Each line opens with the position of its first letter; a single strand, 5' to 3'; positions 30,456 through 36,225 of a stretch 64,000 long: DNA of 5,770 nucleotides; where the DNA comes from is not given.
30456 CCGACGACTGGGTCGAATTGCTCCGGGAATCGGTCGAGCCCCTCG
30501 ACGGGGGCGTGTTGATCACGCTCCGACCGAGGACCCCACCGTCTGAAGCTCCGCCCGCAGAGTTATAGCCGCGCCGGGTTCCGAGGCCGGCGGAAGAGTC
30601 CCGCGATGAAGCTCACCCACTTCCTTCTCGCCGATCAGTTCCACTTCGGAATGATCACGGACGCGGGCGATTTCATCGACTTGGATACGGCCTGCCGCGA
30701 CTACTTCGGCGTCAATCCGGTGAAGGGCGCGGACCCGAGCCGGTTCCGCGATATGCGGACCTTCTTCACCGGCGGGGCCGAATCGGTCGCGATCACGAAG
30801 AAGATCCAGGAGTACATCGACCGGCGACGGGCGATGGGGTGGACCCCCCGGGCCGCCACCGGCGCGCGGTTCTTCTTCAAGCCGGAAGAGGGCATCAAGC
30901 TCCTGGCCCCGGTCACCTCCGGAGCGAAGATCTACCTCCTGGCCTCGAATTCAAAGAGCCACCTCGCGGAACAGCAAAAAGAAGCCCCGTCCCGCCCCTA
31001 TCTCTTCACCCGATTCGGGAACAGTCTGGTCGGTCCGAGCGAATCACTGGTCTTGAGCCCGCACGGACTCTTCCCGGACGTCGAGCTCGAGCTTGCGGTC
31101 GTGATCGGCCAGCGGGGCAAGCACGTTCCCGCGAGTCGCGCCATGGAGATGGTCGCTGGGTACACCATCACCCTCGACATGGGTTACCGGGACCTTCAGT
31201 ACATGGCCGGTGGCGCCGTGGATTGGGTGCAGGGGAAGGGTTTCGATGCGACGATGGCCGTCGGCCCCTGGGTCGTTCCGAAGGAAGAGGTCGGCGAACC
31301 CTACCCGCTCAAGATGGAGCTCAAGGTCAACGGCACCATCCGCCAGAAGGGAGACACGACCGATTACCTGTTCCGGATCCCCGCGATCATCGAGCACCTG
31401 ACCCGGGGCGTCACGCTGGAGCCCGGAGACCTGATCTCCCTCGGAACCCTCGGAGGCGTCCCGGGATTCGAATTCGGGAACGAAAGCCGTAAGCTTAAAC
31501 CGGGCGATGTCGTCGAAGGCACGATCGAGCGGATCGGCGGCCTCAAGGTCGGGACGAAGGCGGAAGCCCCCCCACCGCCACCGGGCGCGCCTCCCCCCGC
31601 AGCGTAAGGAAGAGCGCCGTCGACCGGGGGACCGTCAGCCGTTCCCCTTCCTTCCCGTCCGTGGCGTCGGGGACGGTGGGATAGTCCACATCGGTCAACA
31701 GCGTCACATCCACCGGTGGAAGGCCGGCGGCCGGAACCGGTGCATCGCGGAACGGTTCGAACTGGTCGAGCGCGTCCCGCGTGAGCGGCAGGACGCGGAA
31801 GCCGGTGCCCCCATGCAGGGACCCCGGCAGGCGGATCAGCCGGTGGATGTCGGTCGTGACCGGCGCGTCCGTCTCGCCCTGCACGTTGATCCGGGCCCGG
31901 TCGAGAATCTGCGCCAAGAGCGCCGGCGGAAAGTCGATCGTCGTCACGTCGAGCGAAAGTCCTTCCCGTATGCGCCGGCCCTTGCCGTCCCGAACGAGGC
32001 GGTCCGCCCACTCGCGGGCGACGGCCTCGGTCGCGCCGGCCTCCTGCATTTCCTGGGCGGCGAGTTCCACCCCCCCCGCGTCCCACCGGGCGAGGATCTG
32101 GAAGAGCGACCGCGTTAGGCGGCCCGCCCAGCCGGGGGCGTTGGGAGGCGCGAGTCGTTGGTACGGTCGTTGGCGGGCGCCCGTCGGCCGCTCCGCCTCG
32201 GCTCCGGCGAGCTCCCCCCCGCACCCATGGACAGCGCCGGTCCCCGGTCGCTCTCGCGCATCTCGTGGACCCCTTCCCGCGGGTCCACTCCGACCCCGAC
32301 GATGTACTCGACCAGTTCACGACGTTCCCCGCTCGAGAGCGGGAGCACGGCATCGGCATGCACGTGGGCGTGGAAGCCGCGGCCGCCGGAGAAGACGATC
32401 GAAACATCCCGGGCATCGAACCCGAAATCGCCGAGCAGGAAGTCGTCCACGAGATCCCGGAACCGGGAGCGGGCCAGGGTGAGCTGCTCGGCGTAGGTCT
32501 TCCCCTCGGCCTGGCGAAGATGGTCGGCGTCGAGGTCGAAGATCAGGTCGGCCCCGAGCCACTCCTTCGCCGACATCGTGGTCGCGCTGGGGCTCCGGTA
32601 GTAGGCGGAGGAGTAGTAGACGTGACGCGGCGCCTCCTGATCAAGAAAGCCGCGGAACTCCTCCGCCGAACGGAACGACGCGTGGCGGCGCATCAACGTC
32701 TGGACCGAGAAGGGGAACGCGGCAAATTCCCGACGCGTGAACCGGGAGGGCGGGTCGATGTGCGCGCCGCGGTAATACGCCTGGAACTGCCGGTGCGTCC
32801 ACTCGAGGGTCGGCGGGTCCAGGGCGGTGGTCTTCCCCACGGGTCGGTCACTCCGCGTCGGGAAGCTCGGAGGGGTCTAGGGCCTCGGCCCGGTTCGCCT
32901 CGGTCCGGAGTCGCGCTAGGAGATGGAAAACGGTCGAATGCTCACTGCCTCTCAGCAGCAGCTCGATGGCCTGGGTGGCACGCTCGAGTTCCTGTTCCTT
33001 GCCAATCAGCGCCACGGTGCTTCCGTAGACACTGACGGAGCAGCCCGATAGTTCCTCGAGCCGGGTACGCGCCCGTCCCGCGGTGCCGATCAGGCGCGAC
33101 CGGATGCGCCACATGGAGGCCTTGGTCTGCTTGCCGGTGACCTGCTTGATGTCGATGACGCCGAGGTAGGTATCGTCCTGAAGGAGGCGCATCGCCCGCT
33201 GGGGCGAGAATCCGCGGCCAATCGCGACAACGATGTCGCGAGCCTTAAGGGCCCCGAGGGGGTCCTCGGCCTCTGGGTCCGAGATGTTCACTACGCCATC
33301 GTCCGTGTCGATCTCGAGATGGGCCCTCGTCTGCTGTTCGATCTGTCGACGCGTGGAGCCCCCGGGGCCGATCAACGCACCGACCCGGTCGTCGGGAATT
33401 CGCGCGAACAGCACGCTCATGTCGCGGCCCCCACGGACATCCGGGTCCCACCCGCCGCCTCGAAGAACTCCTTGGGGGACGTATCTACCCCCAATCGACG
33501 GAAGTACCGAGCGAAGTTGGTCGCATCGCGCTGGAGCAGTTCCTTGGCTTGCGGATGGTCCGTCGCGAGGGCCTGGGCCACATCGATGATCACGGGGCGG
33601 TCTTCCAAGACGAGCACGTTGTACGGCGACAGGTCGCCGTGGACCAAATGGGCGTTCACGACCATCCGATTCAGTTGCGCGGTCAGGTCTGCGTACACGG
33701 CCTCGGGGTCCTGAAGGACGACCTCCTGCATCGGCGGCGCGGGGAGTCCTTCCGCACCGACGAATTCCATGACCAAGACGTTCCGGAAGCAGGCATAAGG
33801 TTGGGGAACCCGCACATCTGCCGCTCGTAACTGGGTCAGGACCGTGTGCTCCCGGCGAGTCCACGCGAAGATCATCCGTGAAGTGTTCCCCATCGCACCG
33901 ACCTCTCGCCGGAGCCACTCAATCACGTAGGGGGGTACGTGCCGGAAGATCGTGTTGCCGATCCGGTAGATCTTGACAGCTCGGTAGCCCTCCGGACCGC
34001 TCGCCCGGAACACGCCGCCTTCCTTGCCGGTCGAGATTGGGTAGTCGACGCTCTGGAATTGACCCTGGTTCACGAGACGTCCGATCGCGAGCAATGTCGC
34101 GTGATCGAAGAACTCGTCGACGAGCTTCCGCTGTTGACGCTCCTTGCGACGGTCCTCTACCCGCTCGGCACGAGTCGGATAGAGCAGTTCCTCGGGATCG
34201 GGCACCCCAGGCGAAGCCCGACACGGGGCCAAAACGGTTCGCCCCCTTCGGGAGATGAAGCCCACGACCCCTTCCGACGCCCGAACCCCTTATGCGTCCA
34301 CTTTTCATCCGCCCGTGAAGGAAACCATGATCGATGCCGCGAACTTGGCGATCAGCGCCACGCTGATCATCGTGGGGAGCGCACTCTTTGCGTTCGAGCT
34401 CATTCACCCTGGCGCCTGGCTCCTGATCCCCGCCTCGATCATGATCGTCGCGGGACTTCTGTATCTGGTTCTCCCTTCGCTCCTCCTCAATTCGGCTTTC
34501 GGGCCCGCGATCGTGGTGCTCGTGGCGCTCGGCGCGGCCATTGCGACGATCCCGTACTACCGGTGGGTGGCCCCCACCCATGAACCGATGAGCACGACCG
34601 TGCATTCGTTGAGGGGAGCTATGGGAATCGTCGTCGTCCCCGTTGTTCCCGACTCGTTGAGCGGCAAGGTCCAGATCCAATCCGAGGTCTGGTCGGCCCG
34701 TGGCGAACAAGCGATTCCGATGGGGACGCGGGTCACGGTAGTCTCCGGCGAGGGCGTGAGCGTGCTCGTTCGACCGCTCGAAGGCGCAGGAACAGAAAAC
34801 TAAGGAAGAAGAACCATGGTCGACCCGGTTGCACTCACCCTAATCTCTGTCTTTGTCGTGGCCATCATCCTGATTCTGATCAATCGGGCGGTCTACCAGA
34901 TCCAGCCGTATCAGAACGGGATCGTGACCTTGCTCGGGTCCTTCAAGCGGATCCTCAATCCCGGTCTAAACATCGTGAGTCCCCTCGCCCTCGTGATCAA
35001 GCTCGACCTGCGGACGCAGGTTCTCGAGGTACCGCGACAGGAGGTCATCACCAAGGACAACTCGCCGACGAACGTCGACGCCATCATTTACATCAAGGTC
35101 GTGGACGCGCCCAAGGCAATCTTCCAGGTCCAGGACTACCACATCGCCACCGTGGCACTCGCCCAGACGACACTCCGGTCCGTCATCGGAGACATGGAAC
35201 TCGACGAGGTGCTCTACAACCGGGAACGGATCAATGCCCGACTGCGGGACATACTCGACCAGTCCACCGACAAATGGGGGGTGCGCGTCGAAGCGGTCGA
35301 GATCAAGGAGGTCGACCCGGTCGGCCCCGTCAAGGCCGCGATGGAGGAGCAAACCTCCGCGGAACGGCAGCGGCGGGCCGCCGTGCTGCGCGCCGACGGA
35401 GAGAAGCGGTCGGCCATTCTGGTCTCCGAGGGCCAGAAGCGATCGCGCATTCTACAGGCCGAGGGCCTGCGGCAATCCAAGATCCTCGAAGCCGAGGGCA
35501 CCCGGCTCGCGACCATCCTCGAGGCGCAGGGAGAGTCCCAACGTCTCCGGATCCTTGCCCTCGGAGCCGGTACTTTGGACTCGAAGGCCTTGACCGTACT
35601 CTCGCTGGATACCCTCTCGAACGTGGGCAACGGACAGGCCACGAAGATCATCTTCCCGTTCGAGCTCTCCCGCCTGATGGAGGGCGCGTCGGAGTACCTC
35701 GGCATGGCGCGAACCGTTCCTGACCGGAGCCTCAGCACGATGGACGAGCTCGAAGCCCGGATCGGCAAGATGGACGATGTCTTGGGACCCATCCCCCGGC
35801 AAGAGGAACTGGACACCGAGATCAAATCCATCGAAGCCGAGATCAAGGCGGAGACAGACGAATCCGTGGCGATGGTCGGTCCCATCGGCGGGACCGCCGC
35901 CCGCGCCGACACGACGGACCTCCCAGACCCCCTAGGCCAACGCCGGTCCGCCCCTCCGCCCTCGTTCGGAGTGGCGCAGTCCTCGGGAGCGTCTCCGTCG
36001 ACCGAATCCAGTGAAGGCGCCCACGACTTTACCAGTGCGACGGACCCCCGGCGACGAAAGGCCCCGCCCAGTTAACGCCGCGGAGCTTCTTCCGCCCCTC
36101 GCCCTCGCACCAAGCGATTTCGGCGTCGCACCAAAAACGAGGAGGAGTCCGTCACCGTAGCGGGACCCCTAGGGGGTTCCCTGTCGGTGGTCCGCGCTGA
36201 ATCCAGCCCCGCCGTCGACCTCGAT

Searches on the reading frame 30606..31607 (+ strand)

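Call 97: search_protein_families(library=pfam, proteins=[window:30606-31607:+], max_evalue=0.001)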
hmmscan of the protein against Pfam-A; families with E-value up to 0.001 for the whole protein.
window:30606-31607:+ (333 aa): 1 family
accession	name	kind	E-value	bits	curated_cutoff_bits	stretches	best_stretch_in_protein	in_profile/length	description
PF01557.24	FAA_hydrolase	-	3.2e-54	184.3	23.9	1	108-314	1-210/214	Fumarylacetoacetate (FAA) hydrolase C-terminal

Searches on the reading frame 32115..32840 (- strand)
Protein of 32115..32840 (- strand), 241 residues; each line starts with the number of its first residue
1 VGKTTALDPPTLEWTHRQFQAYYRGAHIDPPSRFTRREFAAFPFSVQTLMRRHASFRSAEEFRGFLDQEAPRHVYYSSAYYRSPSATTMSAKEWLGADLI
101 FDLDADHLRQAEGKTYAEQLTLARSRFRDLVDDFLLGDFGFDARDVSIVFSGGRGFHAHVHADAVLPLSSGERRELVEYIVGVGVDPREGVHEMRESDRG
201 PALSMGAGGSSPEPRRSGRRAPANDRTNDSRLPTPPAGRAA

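Call 97: search_protein_families(library=pfam, proteins=[window:32115-32840:-], max_evalue=0.001)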
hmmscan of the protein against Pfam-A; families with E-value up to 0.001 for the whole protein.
window:32115-32840:- (241 aa): 1 family
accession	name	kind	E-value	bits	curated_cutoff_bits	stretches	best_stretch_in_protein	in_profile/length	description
PF01896.25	DNA_primase_S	-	4.2e-14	53.7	26.8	1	101-184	1-81/163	DNA primase small subunit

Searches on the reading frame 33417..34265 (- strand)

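Call 97: search_protein_families(library=pfam, proteins=[window:33417-34265:-], max_evalue=0.001)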
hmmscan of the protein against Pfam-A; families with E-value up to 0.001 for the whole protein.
window:33417-34265:- (282 aa): 4 families
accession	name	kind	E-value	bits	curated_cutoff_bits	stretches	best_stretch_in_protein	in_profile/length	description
PF01163.29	RIO1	-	2.5e-50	171.1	22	1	85-262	2-181/187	RIO domain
PF19974.5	TCAD9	-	2e-06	27.7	40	1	180-232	273-324/429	Ternary complex associated domain 9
PF01636.29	APH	-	2.6e-06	27.8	23.2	0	189-228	152-193/239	Phosphotransferase enzyme family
PF03109.22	ABC1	-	1.1e-05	25.2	22.9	1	149-254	128-228/244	ABC1 atypical kinase-like domain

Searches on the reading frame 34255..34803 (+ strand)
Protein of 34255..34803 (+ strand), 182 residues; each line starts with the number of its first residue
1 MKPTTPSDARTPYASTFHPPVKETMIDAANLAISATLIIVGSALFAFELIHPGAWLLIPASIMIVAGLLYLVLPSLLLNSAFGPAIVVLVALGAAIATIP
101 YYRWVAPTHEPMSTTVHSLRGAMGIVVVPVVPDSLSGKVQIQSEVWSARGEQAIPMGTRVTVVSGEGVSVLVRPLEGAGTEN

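Call 97: search_protein_families(library=pfam, proteins=[window:34255-34803:+], max_evalue=0.001)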
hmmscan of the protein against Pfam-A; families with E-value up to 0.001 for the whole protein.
window:34255-34803:+ (182 aa): 1 family
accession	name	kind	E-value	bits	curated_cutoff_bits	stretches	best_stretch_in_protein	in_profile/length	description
PF01957.25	NfeD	-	3.2e-10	40.5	29.1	1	117-174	2-57/57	NfeD-like C-terminal, partner-binding domain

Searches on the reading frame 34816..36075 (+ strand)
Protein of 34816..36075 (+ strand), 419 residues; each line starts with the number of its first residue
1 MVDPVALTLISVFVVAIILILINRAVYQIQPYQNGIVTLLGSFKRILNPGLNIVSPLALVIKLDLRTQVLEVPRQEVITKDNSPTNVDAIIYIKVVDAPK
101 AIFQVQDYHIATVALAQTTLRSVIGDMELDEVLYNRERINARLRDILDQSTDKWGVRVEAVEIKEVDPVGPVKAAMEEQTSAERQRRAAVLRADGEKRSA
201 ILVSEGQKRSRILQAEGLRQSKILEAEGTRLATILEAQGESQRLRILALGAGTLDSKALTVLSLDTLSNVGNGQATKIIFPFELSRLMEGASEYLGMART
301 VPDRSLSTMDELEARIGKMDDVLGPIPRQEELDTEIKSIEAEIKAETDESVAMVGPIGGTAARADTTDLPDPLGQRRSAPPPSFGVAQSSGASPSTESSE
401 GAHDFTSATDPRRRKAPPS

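Call 97: search_protein_families(library=pfam, proteins=[window:34816-36075:+], max_evalue=0.001)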
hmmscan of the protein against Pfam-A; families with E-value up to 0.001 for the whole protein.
window:34816-36075:+ (419 aa): 1 family
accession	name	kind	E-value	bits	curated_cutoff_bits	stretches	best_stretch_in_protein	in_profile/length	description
PF01145.31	Band_7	-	2.6e-36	125.8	23.6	1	28-197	2-176/176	SPFH domain / Band 7 family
